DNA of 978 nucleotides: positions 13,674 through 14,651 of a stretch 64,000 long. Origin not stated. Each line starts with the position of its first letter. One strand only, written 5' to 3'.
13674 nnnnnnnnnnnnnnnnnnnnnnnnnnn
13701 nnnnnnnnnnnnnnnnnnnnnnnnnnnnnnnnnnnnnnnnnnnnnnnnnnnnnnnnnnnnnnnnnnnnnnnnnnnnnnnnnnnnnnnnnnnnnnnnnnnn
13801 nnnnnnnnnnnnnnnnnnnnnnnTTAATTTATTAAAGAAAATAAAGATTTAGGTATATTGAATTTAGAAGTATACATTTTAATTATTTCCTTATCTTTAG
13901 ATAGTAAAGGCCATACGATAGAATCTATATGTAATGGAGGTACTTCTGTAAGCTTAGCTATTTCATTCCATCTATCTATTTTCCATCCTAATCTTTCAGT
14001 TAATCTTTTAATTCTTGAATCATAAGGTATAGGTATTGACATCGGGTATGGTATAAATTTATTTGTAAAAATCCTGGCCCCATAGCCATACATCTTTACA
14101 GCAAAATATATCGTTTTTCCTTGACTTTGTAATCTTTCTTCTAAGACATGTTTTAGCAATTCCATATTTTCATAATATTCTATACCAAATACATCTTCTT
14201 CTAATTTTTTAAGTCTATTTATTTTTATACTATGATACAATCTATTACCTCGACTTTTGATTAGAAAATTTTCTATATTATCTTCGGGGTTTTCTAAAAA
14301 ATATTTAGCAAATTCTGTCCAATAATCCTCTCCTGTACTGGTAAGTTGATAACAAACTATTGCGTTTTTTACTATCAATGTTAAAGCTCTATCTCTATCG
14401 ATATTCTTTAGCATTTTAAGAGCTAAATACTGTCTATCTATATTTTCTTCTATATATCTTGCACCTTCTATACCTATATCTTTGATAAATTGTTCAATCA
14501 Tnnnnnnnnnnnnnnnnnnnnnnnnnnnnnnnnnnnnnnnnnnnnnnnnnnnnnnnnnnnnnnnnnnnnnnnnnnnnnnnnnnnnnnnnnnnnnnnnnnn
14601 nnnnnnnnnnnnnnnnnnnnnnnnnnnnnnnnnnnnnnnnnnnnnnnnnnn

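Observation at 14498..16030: RelA/SpoT-fold (alarmone synthetase-like) core inside a three-part 509-aa archaeal protein, translationally coupled to an 8-oxoG DNA glycosylase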

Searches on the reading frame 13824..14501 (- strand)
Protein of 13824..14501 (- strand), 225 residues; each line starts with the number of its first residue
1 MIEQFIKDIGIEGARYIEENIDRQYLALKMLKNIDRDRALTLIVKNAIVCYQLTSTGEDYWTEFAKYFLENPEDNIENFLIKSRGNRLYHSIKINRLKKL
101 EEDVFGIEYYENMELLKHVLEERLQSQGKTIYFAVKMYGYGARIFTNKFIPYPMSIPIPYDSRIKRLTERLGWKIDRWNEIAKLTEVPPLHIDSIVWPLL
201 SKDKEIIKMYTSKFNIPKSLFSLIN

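Call 3: search_protein_families(library=pfam, proteins=[window:13824-14501:-], max_evalue=1)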
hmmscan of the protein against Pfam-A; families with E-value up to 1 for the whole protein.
window:13824-14501:- (225 aa): 1 family
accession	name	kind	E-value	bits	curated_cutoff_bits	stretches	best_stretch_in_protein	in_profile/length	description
PF09171.15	AGOG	-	5e-52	177.2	26.1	1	4-204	2-233/248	N-glycosylase/DNA lyase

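Call 4: search_protein_families(library=ncbifam, proteins=[window:13824-14501:-], max_evalue=1)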
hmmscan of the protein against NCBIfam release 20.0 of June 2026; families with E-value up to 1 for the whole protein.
window:13824-14501:- (225 aa): 4 families
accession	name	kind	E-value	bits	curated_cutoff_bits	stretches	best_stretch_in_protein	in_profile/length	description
NF009785.0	PRK13280.1-2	equivalog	1.6e-67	227.5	240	1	2-213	7-232/246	N-glycosylase/DNA lyase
NF009786.0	PRK13280.1-5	equivalog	2.9e-56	190.7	368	1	4-223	12-249/252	N-glycosylase/DNA lyase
NF009787.0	PRK13280.2-1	equivalog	7.3e-22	78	383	2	7-165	18-195/290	N-glycosylase/DNA lyase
NF009788.0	PRK13280.2-3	equivalog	4.8e-14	52.4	474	1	19-143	31-167/283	N-glycosylase/DNA lyase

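Call 84: find_homologous_proteins(query=window:13824-14501:-, max_evalue=1e-20)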
Query window:13824-14501:- (225 aa): 25 proteins with E <= 1e-20 among 172 candidates.
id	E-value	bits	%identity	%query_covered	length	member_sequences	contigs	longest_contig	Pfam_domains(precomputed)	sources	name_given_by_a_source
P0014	5.2e-146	502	100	100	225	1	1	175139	PF09171.17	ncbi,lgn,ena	-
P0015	5.4e-103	361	71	100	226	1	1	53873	PF09171.17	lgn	-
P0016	8.7e-83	295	59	100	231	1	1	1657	PF09171.17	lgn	-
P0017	6.6e-82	293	58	98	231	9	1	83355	PF09171.17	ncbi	ncbi:MAG: N-glycosylase/DNA lyase [Candidatus Anstonellales archaeon]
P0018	1.7e-79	285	59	99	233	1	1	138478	PF09171.17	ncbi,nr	ncbi:MAG: N-glycosylase/DNA lyase [Candidatus Micrarchaeota archaeon]|nr:N-glycosylase/DNA lyase [Ca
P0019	2.3e-79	284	59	99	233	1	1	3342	PF09171.17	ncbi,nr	ncbi:MAG: N-glycosylase/DNA lyase [Candidatus Micrarchaeota archaeon]|nr:N-glycosylase/DNA lyase [Ca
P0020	3.1e-79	284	61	98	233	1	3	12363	PF09171.17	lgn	-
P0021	3.4e-77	277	61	99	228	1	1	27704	PF09171.17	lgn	-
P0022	9.0e-55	204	50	93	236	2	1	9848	PF09171.17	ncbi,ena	-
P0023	1.9e-50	190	47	94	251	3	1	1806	PF09171.17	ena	-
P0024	2.2e-50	189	46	95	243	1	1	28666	PF09171.17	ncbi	-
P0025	1.3e-48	184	46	95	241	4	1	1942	PF09171.17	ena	-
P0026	1.4e-48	184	48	91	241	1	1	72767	PF09171.17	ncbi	-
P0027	4.4e-48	182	46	98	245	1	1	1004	PF09171.17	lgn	-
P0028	9.6e-44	168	46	88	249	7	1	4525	PF09171.17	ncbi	ncbi:MAG: N-glycosylase/DNA lyase [Nanoarchaeales archaeon]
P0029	1.8e-43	167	41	93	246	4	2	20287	PF09171.17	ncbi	ncbi:MAG: N-glycosylase/DNA lyase [Nanopusillaceae archaeon]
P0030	9.6e-42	161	45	89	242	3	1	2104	PF09171.17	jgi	-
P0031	2.3e-41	160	42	88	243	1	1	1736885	PF09171.17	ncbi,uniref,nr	ncbi:N-glycosylase/DNA lyase [Pyrococcus sp. ST04]|uniref:N-glycosylase/DNA lyase n=1 Tax=Pyrococcus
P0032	6.7e-41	158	45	88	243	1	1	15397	PF09171.17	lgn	-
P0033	6.8e-41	158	45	88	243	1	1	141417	PF09171.17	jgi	-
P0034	3.1e-39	153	41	91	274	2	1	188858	PF09171.17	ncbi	-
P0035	1.2e-38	151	43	88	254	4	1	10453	PF09171.17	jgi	-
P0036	2.7e-38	150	42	89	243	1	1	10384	PF09171.17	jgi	-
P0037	5.5e-35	139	39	89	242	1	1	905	PF09171.17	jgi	-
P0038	1.0e-34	138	41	89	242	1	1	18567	PF09171.17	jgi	-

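Call 85: find_encoding_contigs(protein=P0018, flank=5000, max_places=2)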
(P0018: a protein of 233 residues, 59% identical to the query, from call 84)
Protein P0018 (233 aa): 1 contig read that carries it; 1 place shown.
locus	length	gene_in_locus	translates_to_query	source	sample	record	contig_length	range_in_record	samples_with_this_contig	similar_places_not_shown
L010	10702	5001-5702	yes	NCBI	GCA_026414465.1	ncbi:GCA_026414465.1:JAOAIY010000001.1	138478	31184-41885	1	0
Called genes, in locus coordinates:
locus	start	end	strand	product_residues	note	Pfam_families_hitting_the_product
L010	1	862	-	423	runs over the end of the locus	PF00009:GTP_EFTU, PF01926:MMR_HSR1 (faint), PF14578:GTP_EFTU_D4 (weak), PF03144:GTP_EFTU_D2, PF03143:GTP_EFTU_D3, PF22594:GTP-eEF1A_C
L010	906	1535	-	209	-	PF01902:Diphthami_syn_2_N, PF28410:Diphthami_syn_2_C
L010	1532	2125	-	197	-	PF00177:Ribosomal_S7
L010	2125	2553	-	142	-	PF00164:Ribosom_S12_S23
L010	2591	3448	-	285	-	PF01370:Epimerase, PF01073:3Beta_HSD (weak), PF04321:RmlD_sub_bind, PF16363:GDP_Man_Dehyd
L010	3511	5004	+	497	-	PF04607:RelA_SpoT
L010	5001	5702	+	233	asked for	PF09171:AGOG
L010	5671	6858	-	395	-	PF02881:SRP54_N (weak), PF00448:SRP54, PF02978:SRP_SPB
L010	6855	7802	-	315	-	PF00091:Tubulin, PF12327:FtsZ_C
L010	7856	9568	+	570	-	PF00009:GTP_EFTU, PF01926:MMR_HSR1 (weak), PF03144:GTP_EFTU_D2 (faint), PF11987:IF-2, PF14578:GTP_EFTU_D4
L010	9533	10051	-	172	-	-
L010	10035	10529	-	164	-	-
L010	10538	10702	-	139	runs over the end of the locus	PF01842:ACT, PF13291:ACT_4 (faint), PF19571:ACT_8 (weak), PF22629:ACT_AHAS_ss (weak)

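Call 86: find_encoding_contigs(protein=P0024, flank=5000, max_places=2)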
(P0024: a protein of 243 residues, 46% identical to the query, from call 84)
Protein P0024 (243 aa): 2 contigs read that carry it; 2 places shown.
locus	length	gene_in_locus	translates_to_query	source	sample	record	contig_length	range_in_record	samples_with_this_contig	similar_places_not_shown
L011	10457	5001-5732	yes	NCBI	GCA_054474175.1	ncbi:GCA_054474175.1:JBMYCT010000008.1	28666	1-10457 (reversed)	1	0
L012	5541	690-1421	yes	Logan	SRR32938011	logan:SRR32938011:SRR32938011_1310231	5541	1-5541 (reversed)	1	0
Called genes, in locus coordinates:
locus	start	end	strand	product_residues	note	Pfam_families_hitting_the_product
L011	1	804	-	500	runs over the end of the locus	PF02074:Peptidase_M32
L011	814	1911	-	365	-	PF07690:MFS_1, PF00083:Sugar_tr (faint), PF07690:MFS_1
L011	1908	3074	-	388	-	PF07690:MFS_1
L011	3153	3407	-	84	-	PF01880:Desulfoferrodox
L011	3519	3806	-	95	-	PF22277:EncFtn-like, PF02915:Rubrerythrin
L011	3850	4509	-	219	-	PF00578:AhpC-TSA, PF08534:Redoxin, PF10417:1-cysPrx_C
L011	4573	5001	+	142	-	PF09339:HTH_IclR (weak), PF13404:HTH_AsnC-type, PF13412:HTH_24, PF08279:HTH_11, PF12840:HTH_20 (weak), PF22451:NirdL-like_HTH, PF01037:AsnC_trans_reg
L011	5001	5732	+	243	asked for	PF09171:AGOG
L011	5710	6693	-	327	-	PF17746:SfsA_N, PF03749:SfsA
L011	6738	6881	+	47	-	-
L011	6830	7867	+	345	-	-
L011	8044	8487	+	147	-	PF00085:Thioredoxin (weak)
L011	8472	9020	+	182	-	-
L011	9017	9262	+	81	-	-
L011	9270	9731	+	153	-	PF00578:AhpC-TSA, PF08534:Redoxin, PF13911:AhpC-TSA_2 (weak)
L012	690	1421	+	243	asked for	PF09171:AGOG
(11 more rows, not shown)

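Call 87: find_encoding_contigs(protein=P0026, flank=5000, max_places=2)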
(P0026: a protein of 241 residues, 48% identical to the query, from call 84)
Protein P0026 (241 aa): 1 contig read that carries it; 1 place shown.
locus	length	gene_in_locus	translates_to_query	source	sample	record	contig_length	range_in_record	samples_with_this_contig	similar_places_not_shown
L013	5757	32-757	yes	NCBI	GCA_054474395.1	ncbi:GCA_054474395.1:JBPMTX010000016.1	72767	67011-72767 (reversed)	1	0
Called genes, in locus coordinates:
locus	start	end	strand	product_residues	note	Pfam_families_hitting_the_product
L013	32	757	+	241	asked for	PF09171:AGOG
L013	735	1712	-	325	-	PF17746:SfsA_N, PF03749:SfsA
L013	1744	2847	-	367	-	PF03600:CitMHS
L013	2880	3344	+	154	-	PF00085:Thioredoxin, PF13192:Thioredoxin_3 (weak), PF13728:TraF (weak)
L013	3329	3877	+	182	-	-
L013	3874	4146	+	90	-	-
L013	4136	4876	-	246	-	PF09968:DUF2202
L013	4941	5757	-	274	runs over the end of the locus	-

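Call 89: find_encoding_contigs(protein=P0020, flank=5000, max_places=3)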
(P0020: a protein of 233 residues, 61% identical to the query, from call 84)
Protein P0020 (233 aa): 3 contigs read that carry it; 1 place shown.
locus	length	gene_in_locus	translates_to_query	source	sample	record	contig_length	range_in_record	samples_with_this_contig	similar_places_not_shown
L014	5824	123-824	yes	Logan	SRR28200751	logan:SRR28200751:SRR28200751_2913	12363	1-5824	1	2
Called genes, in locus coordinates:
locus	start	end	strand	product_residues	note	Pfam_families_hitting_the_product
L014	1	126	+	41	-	?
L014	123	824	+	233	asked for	PF09171:AGOG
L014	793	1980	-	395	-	PF02881:SRP54_N (weak), PF00448:SRP54, PF02978:SRP_SPB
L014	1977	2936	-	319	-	PF00091:Tubulin, PF12327:FtsZ_C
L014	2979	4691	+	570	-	PF00009:GTP_EFTU, PF01926:MMR_HSR1 (weak), PF03144:GTP_EFTU_D2 (weak), PF11987:IF-2, PF14578:GTP_EFTU_D4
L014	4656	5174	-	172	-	-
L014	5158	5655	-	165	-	-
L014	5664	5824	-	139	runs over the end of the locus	PF01842:ACT, PF13291:ACT_4 (faint), PF19571:ACT_8 (weak), PF22629:ACT_AHAS_ss (weak)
